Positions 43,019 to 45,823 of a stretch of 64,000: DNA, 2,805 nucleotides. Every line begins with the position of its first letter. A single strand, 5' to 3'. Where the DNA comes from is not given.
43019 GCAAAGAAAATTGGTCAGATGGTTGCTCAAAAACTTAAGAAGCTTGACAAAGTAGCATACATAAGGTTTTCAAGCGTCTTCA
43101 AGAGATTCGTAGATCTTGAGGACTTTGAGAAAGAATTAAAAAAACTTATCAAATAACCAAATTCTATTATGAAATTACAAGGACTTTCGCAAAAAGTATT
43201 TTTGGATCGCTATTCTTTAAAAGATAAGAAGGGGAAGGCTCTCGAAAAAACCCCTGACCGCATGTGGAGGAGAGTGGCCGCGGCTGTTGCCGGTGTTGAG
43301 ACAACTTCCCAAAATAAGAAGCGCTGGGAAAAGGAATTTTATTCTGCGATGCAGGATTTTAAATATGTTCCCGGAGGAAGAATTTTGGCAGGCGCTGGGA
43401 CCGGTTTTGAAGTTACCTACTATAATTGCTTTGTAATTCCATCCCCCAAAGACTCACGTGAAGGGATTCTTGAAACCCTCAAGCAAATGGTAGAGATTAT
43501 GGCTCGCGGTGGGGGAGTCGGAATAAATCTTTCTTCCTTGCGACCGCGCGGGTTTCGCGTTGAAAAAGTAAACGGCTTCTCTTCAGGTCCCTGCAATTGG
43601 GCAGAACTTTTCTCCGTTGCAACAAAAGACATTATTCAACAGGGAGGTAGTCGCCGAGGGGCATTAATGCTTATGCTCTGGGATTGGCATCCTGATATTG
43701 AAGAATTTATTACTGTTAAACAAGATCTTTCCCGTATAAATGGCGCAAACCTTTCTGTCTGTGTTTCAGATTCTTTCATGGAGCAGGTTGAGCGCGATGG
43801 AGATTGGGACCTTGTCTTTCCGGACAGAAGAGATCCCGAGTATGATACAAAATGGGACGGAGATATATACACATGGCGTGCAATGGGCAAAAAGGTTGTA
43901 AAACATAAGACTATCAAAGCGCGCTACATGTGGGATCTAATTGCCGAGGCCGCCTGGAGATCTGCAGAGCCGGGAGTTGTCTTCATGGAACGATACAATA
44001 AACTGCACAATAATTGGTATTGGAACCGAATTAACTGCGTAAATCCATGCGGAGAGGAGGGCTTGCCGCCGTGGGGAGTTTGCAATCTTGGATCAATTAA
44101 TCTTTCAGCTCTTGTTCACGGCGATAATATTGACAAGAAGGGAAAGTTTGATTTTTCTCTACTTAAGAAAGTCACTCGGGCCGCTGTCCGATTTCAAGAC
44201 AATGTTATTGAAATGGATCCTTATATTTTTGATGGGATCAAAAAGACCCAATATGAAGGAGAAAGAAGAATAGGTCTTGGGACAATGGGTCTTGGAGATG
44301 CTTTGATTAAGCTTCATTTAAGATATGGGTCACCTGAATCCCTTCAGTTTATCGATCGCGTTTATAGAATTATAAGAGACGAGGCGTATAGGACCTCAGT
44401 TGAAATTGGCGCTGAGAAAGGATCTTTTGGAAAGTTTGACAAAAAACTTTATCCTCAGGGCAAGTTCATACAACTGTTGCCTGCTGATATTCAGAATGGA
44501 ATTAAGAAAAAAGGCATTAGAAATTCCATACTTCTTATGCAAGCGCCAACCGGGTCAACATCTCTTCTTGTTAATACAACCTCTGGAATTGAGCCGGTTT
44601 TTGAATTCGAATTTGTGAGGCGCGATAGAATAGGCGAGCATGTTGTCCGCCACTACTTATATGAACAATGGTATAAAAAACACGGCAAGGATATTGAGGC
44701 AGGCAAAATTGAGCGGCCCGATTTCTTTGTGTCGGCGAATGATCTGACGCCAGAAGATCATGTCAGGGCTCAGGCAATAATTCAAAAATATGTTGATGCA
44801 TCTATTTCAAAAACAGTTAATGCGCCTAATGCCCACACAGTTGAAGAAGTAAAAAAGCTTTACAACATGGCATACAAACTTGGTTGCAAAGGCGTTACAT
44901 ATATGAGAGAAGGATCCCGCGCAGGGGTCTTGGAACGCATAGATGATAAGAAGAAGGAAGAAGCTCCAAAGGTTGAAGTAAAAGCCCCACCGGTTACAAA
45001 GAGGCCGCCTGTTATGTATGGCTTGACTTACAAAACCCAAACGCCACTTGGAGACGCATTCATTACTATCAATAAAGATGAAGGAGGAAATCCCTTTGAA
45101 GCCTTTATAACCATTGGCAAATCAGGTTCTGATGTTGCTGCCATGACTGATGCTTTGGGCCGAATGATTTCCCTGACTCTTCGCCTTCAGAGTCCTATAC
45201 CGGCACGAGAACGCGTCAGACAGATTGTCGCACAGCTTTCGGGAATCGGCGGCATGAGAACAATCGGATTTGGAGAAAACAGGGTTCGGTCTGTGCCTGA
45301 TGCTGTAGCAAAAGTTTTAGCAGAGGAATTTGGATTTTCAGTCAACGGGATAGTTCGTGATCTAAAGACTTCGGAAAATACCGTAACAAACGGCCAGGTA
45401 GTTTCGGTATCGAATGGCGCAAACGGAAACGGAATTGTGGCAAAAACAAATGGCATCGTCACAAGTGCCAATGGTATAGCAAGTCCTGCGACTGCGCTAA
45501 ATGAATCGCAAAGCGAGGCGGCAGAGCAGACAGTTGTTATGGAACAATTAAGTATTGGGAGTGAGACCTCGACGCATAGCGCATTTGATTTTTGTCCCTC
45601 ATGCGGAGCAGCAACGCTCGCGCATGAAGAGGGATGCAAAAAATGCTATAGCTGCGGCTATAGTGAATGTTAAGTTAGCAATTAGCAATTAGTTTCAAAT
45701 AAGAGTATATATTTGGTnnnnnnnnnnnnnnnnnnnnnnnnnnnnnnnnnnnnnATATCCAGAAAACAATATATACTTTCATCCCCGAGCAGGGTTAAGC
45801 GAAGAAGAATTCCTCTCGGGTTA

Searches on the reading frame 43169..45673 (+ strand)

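Call 43: search_protein_families(library=pfam, proteins=[window:43169-45673:+], max_evalue=0.00001)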
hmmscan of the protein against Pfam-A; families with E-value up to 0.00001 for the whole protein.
window:43169-45673:+ (834 aa): 3 families
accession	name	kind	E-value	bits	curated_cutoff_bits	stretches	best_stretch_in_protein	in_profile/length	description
PF02867.20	Ribonuc_red_lgC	-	3.4e-122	409.2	23.9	1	86-579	2-523/523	Ribonucleotide reductase, barrel domain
PF00317.26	Ribonuc_red_lgN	-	3.1e-19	69.3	28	1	2-79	2-75/77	Ribonucleotide reductase, all-alpha domain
PF12637.14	TSCPD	-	3.7e-14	53.2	22.8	1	620-719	2-86/88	TSCPD domain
